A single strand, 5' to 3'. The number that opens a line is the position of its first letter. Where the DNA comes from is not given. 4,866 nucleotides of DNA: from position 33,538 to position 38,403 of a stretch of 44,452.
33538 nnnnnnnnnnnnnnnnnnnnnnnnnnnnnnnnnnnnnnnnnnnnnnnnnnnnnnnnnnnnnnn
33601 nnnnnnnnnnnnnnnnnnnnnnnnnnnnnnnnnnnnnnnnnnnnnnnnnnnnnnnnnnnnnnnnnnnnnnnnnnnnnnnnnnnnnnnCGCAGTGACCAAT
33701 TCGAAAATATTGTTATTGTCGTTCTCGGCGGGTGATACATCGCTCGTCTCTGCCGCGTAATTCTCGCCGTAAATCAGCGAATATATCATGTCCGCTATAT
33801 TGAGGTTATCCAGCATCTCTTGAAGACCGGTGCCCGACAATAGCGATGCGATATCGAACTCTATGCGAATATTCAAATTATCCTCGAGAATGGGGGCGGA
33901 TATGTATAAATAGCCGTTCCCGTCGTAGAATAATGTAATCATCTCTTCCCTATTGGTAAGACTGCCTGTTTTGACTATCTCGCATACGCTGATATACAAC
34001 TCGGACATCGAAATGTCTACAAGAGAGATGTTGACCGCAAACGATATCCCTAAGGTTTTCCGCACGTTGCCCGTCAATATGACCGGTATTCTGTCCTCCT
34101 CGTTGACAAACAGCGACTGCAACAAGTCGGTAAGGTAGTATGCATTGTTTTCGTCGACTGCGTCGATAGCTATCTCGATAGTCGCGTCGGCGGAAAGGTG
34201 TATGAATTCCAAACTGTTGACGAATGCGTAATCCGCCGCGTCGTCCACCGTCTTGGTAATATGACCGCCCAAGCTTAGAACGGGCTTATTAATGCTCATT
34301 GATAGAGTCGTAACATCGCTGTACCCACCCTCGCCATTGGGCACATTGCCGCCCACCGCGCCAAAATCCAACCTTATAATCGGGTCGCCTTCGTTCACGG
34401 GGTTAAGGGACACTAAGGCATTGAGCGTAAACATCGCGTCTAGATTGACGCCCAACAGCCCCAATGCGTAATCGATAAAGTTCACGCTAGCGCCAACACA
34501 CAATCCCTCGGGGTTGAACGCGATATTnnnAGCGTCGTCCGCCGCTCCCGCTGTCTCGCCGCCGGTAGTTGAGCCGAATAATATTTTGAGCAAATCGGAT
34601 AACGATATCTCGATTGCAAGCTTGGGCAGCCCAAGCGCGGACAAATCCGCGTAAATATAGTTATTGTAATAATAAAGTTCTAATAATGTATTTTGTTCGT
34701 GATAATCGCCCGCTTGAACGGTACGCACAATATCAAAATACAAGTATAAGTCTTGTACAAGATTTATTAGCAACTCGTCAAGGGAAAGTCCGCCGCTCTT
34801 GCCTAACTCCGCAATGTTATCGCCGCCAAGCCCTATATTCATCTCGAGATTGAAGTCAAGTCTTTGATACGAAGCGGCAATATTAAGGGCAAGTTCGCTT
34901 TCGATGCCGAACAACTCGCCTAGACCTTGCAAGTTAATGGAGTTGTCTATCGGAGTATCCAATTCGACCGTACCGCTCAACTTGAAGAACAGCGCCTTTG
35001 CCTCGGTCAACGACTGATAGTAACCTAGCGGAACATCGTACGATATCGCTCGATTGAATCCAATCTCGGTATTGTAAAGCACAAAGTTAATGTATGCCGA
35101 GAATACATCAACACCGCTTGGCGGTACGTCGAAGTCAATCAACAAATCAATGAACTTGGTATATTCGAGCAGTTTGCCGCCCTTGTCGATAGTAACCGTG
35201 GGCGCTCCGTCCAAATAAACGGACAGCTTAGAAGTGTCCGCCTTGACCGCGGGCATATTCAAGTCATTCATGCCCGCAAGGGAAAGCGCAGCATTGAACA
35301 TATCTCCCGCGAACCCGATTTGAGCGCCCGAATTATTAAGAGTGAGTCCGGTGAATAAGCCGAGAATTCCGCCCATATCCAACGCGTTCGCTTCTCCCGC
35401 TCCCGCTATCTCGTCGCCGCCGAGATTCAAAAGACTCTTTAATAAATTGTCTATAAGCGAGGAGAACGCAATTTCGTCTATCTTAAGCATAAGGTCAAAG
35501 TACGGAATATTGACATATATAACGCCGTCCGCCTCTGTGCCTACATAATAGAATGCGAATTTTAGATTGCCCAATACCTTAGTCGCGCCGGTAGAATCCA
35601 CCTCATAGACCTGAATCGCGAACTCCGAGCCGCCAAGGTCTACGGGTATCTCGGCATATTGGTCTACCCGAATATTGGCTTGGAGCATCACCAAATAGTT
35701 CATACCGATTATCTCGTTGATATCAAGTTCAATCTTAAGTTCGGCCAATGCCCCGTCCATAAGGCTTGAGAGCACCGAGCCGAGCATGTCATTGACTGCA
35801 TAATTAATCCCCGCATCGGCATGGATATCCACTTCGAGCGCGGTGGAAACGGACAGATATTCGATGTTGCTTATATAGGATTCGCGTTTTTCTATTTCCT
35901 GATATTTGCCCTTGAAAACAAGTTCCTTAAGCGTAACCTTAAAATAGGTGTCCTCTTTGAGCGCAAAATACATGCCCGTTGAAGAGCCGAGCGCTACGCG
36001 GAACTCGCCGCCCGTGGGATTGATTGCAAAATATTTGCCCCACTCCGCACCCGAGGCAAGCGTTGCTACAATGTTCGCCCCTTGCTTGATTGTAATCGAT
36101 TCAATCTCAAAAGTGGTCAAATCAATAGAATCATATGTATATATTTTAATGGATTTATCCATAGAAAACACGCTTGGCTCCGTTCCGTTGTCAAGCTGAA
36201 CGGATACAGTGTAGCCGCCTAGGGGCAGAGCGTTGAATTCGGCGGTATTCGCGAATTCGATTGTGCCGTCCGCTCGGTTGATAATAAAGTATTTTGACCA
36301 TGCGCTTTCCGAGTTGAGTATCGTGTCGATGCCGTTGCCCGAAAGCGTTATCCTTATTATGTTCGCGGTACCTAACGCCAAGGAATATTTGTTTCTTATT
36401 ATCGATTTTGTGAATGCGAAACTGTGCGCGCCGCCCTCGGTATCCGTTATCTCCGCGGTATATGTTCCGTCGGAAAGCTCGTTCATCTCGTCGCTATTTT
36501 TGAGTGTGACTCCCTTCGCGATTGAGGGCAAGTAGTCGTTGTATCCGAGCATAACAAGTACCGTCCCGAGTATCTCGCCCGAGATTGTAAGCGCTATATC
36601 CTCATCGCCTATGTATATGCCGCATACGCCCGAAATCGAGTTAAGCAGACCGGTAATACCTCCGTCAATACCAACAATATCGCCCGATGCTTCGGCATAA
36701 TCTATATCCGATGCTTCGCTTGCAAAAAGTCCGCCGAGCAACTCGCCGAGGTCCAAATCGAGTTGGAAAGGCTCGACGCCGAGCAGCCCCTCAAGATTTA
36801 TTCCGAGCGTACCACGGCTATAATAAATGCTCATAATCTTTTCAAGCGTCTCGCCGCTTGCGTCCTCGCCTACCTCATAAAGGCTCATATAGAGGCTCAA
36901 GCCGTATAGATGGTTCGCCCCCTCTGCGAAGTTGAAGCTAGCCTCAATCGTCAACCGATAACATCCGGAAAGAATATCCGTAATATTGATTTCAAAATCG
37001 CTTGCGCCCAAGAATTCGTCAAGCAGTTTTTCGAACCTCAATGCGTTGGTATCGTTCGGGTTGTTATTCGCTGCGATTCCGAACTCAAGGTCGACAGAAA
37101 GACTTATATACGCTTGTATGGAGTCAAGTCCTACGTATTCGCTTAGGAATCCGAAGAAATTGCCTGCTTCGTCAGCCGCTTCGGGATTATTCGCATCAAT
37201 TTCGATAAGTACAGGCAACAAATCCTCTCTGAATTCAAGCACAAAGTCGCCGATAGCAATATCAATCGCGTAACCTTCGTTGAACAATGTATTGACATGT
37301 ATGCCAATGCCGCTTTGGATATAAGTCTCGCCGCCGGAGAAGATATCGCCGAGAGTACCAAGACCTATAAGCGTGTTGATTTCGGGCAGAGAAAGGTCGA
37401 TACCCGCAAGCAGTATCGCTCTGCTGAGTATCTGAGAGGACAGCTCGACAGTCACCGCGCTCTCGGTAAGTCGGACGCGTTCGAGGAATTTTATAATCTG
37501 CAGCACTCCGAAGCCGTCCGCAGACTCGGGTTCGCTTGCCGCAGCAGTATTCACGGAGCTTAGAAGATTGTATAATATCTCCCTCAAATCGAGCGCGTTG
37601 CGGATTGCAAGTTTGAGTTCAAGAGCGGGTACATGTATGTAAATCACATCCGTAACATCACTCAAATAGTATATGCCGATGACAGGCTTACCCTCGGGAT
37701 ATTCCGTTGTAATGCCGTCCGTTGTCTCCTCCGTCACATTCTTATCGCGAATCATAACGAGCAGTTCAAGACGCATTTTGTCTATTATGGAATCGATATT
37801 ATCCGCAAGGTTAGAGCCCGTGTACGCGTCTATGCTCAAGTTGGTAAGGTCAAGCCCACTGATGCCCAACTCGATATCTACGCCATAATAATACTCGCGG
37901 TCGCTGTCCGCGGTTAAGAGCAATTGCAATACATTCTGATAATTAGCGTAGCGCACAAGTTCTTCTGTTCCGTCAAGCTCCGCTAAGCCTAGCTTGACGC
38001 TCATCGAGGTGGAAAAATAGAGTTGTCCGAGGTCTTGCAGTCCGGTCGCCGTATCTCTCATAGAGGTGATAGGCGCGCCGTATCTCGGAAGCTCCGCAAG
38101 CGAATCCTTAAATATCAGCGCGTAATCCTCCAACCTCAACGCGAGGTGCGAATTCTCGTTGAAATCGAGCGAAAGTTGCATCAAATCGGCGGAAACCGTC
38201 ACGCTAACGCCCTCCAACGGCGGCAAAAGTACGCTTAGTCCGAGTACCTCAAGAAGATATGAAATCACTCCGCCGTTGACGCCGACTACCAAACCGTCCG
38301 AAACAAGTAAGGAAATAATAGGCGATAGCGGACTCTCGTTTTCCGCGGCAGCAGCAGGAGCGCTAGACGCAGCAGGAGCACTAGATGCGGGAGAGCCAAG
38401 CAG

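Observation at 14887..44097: Uninterrupted 29.2-kb gene encoding a 9,736-aa predicted lipoprotein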

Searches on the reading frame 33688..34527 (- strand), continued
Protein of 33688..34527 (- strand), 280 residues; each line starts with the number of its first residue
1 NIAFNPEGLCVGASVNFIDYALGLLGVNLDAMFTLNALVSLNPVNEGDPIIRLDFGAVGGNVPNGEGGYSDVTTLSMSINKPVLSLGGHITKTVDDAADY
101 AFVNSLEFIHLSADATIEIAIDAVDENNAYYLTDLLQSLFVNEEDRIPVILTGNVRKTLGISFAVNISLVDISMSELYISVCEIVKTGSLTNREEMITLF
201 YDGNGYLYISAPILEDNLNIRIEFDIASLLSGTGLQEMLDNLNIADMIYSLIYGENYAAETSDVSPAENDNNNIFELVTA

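Call 88: list_cluster_members(proteins=[P0034, P0019, P0011, P0021, P0065, P0066, P0048, P0024, P0029, P0016])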
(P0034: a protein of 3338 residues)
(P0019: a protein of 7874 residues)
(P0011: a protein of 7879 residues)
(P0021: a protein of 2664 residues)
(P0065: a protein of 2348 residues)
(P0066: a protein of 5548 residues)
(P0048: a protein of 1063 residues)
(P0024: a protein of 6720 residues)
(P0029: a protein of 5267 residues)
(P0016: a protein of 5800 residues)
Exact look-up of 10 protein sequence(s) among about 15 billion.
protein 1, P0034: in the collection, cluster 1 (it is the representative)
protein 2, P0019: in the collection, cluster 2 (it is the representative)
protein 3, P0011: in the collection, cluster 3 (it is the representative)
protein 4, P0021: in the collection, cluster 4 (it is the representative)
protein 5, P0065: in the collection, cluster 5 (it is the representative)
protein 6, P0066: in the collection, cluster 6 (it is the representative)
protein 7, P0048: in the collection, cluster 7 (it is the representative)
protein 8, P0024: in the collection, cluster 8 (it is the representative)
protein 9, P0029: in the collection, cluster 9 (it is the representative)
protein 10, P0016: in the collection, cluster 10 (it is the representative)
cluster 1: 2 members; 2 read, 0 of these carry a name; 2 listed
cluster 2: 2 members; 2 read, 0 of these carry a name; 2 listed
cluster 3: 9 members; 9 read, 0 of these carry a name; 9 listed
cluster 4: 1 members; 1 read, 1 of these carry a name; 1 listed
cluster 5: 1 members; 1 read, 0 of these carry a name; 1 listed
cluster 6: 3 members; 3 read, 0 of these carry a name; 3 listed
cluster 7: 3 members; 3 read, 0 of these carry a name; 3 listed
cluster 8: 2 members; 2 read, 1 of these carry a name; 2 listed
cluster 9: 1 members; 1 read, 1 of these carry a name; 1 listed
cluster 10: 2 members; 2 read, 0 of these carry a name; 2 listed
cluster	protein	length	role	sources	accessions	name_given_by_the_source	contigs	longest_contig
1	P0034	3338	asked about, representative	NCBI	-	-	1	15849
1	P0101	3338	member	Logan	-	-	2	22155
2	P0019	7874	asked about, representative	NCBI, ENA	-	-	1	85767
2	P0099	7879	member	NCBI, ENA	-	-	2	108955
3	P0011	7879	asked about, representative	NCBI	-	-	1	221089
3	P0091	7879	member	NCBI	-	-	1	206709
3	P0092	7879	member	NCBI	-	-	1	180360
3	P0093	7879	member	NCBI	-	-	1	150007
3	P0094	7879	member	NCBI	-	-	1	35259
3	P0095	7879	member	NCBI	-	-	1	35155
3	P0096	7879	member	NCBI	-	-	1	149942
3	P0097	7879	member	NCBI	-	-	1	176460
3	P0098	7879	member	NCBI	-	-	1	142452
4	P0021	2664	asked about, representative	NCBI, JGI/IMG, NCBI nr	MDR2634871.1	MAG: hypothetical protein LBC13_02705 [Clostridiales bacterium] | hypothetical protein | hypothetical protein [Clostridiales bacterium]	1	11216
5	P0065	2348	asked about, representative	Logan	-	-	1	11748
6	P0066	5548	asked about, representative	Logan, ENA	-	-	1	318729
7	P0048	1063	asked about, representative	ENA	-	-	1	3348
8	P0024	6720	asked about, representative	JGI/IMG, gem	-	-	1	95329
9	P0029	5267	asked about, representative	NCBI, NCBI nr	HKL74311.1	MAG TPA: hypothetical protein VJ903_05400, partial [Clostridia bacterium] | hypothetical protein [Clostridia bacterium]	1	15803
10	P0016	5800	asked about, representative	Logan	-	-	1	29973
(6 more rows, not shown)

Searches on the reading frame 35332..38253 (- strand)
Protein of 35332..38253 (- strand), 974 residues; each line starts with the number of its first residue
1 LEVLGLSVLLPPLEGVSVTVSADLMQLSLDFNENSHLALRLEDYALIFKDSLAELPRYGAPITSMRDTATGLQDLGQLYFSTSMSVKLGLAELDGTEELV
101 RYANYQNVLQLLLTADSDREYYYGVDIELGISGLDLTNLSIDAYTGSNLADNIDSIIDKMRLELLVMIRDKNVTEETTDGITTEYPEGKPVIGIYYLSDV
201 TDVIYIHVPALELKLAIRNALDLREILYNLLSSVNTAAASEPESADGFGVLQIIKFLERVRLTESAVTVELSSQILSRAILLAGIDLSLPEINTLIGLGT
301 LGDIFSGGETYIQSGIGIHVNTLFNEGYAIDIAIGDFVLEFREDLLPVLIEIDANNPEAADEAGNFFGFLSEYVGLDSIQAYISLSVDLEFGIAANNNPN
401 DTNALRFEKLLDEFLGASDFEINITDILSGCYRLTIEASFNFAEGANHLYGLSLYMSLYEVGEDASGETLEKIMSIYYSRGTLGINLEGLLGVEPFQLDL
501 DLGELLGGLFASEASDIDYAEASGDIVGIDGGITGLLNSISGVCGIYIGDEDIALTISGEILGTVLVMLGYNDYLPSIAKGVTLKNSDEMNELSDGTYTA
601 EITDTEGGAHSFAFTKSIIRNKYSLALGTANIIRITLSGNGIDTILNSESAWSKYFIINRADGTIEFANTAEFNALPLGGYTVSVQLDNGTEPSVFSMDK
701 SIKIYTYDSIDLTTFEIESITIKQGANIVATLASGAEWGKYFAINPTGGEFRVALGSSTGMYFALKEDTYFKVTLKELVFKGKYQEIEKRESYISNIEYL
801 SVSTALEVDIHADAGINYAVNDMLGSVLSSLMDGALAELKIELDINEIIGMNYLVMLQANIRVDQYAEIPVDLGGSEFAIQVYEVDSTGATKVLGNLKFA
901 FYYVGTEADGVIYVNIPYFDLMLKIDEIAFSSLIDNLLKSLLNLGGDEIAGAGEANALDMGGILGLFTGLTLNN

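Call 10: search_protein_families(library=pfam, proteins=[window:35332-38253:-], max_evalue=1)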
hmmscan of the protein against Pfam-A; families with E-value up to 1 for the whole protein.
window:35332-38253:- (974 aa): 0 families

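Call 11: search_protein_families(library=ncbifam, proteins=[window:35332-38253:-], max_evalue=1)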
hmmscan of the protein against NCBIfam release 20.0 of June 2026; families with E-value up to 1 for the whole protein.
window:35332-38253:- (974 aa): 0 families
